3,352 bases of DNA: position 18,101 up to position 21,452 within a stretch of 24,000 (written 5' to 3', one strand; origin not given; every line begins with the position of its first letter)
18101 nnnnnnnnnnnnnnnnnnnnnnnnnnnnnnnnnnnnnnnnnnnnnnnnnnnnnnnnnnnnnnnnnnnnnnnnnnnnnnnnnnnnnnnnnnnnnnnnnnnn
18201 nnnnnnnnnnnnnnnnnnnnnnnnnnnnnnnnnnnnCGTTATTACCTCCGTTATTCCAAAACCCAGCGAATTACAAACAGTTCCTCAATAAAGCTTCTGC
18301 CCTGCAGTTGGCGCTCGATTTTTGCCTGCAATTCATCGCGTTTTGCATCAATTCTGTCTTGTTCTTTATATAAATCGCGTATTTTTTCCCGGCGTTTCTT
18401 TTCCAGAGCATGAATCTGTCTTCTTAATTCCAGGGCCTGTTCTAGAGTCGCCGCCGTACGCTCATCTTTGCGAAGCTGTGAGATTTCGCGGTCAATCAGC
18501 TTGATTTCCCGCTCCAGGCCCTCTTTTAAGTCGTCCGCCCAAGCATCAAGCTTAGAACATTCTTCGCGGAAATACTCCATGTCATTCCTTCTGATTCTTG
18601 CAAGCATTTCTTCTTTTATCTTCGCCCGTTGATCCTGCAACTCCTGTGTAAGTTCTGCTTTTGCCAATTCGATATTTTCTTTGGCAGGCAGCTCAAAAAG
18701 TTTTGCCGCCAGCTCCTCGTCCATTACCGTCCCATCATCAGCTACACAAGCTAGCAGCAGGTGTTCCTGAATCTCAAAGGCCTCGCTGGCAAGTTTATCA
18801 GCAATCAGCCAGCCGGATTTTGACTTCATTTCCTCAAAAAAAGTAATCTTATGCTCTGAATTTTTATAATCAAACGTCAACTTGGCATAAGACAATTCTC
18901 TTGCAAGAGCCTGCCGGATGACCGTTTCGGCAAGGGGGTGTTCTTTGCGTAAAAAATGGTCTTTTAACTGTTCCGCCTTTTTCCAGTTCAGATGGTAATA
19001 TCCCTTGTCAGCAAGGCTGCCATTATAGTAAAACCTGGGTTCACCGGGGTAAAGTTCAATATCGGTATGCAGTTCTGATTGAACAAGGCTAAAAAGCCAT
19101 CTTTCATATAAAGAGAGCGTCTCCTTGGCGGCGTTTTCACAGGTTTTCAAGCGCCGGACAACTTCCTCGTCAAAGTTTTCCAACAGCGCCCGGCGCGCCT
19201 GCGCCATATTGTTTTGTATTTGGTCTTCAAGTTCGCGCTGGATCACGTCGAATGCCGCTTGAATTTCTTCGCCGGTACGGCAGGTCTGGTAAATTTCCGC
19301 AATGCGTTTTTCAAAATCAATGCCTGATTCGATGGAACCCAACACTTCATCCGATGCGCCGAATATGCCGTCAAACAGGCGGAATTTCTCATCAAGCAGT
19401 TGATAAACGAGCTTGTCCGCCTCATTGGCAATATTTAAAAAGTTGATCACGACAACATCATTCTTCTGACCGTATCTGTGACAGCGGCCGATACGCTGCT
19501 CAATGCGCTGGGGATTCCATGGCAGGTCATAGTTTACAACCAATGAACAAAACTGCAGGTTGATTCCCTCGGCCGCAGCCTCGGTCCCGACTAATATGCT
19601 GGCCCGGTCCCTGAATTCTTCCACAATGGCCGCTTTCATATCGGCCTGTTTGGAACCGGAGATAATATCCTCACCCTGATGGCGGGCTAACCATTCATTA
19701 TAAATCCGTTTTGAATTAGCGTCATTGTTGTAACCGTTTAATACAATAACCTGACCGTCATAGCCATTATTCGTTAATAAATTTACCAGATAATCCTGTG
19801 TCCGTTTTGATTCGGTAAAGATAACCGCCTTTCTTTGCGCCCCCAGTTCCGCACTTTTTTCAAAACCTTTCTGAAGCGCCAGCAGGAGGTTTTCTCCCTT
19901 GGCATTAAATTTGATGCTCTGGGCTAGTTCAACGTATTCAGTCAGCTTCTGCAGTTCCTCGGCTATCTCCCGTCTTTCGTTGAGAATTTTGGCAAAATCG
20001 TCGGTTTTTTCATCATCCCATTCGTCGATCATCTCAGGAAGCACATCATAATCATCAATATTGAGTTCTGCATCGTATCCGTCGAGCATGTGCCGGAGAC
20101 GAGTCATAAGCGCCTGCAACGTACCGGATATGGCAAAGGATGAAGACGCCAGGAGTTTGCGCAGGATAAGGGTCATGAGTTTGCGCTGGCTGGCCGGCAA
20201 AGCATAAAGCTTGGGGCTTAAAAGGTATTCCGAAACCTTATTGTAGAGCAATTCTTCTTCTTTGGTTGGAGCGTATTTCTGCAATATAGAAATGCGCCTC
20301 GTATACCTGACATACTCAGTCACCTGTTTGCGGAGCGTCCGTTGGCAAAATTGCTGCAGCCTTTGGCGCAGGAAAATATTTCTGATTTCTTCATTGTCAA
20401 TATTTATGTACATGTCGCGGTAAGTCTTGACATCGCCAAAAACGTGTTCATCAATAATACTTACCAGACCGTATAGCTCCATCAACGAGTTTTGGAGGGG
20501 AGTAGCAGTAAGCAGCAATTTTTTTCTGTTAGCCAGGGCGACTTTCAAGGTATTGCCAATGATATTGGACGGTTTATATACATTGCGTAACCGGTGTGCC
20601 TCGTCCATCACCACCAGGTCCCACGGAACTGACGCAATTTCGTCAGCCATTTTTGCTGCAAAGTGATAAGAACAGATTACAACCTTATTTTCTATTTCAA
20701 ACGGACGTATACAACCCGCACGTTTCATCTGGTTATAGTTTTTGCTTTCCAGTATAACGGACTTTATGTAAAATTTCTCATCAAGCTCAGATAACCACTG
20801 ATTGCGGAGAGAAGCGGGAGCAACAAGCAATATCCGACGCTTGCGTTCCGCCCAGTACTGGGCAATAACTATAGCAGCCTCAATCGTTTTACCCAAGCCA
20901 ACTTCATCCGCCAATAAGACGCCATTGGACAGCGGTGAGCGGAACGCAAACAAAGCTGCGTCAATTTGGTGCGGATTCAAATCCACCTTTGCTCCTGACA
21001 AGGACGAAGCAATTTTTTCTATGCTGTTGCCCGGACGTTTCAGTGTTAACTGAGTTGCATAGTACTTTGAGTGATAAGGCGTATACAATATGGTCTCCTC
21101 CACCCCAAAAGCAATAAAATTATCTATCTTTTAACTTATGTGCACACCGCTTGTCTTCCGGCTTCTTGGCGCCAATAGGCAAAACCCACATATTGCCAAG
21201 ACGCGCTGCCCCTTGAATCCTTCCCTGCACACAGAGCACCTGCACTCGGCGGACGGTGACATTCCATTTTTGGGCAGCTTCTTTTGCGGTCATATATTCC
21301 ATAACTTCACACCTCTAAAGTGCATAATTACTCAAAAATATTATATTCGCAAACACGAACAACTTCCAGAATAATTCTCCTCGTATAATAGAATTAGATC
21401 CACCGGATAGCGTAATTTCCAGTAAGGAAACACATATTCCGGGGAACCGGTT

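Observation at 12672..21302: Six-gene HTH / SNF2 / Mod / Res / ORF156 / ORF236 operon: a Type III R-M core inside a larger, unclassified defence-like module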

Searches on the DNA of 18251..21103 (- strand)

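Call 91: search_dna_similar(query=L174:6419-9313:+, collection=ecoli_genomes, mode=near, max_rows=8)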
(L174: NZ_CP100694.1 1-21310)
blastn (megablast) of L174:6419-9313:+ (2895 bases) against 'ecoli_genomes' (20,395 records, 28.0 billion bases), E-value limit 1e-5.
Records with a match: 30; places in all: 30; records where one place covers at least 80% of the query: 30.
Genomes with a match: 30 of 5426; with a place that covers at least 80% of the query: 30. Places per genome that has any: lowest 1, median 1, highest 1. On chromosomes: 30 places; on plasmids: 0.
Best place of each record, by identity: >=99% 1; 95-99% 29.
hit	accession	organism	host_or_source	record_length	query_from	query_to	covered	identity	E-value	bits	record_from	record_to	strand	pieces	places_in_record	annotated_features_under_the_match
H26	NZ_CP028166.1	Escherichia coli strain CFSAN064036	poultry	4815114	1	2895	100%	99.7%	0e+0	5302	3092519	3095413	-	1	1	SNF2-related protein | mads1: methylation-associated defense system helix-turn-helix ...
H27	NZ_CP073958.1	Escherichia coli strain MB46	Poultry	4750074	1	2895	100%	97.2%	0e+0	4892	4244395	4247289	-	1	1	SNF2-related protein | mads1: methylation-associated defense system helix-turn-helix ...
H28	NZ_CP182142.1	Escherichia coli strain CUPF09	Pig Feces, Farm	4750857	1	2895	100%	97.2%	0e+0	4892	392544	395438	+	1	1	SNF2-related protein | mads1: methylation-associated defense system helix-turn-helix ...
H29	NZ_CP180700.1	Escherichia coli strain CUPS05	Slaughterhouse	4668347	1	2895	100%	97.2%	0e+0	4892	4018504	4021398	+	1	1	SNF2-related protein | mads1: methylation-associated defense system helix-turn-helix ...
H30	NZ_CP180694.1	Escherichia coli strain CUPS04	Slaughterhouse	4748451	1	2895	100%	97.2%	0e+0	4892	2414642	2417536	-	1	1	SNF2-related protein | mads1: methylation-associated defense system helix-turn-helix ...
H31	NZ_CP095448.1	Escherichia coli strain LS45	chicken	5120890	1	2854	99%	96.7%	0e+0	4750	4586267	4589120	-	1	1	SNF2-related protein | mads1: methylation-associated defense system helix-turn-helix ...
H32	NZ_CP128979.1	Escherichia coli strain TUM1881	missing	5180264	1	2854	99%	96.7%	0e+0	4750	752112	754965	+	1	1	SNF2-related protein | mads1: methylation-associated defense system helix-turn-helix ...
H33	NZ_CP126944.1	Escherichia coli O1:K1:H7 strain APEC E16002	Gallus gallus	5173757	1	2854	99%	96.7%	0e+0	4750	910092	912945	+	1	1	SNF2-related protein | mads1: methylation-associated defense system helix-turn-helix ...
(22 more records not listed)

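Call 92: get_annotated_region(hit=H26, flank=15000)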
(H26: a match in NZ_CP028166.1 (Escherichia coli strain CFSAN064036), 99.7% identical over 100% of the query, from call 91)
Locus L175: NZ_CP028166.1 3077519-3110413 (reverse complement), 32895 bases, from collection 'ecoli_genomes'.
description: Escherichia coli strain CFSAN064036 chromosome, complete genome
organism: Escherichia coli strain CFSAN064036 (NCBI taxid 562)
replicon: chromosome; assembly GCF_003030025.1
host: -; source: poultry; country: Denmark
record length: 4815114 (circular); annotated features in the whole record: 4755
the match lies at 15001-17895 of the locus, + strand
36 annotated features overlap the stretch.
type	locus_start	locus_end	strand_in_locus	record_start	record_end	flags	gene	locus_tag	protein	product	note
CDS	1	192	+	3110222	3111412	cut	nepI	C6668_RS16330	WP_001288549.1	purine ribonucleoside efflux pump NepI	-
CDS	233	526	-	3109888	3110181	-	yicS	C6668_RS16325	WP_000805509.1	protein YicS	-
CDS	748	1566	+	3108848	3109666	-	nlpA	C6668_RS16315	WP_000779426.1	lipoprotein NlpA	-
CDS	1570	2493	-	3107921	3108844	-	yicL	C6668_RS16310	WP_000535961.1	carboxylate/amino acid/amine transporter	-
CDS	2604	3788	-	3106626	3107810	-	setC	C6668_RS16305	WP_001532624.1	sugar efflux transporter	-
CDS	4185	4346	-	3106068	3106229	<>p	rhuM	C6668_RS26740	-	RhuM family protein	internal stop; incomplete; partial in the middle of a contig; missing N-terminus and C-terminus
CDS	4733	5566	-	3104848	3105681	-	-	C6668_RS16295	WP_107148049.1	DUF4942 domain-containing protein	-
CDS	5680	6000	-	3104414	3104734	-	-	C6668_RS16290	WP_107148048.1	TA system toxin CbtA family protein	-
CDS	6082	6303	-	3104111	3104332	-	-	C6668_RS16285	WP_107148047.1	DUF987 family protein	-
CDS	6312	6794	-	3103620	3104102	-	-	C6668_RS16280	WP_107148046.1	JAB domain-containing protein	-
CDS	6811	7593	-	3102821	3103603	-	-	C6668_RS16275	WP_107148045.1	DUF932 domain-containing protein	-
CDS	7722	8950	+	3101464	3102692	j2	-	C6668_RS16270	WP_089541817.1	IS3 family transposase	programmed frameshift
CDS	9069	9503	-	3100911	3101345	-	-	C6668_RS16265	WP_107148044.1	antirestriction protein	-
CDS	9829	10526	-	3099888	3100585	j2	-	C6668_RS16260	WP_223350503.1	IS1 family transposase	programmed frameshift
CDS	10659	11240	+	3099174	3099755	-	-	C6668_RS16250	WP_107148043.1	inovirus-type Gp2 protein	-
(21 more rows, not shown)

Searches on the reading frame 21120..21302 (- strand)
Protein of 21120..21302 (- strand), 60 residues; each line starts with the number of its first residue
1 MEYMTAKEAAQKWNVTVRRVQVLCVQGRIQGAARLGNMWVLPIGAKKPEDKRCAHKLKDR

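Call 3: search_protein_families(library=pfam, proteins=[window:21120-21302:-], max_evalue=0.01)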
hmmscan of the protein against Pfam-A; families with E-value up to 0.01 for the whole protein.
window:21120-21302:- (60 aa): 2 families
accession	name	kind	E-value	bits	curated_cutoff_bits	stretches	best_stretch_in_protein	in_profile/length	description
PF12728.13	HTH_17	-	2.9e-05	24.7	27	1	3-41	1-38/51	Helix-turn-helix domain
PF20038.5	HTH_59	-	0.00012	22.4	27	1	3-28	7-34/66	Helix-turn-helix domain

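Call 4: search_protein_families(library=padloc, proteins=[window:21120-21302:-], max_evalue=0.01)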
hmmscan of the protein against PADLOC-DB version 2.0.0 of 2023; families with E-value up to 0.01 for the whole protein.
window:21120-21302:- (60 aa): 0 families

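Call 6: search_protein_families(library=ncbifam, proteins=[window:21120-21302:-], max_evalue=0.01)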
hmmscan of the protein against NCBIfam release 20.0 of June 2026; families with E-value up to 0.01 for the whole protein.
window:21120-21302:- (60 aa): 0 families

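Call 31: search_protein_families(library=phrogs, proteins=[window:21120-21302:-], max_evalue=0.01)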
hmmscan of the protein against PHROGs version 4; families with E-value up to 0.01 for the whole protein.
window:21120-21302:- (60 aa): 4 families
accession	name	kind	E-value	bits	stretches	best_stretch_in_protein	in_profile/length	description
phrog_2655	-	integration and excision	3.3e-06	27.9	1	1-55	112-169/181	excisionase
phrog_6401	-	DNA, RNA and nucleotide metabolism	0.00096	20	1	2-42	8-48/64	DNA binding protein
phrog_22141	-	DNA, RNA and nucleotide metabolism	0.0017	19.2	1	9-45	43-79/166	DNA binding protein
phrog_10045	-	DNA, RNA and nucleotide metabolism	0.0017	19.2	1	2-42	19-59/74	HTH DNA binding protein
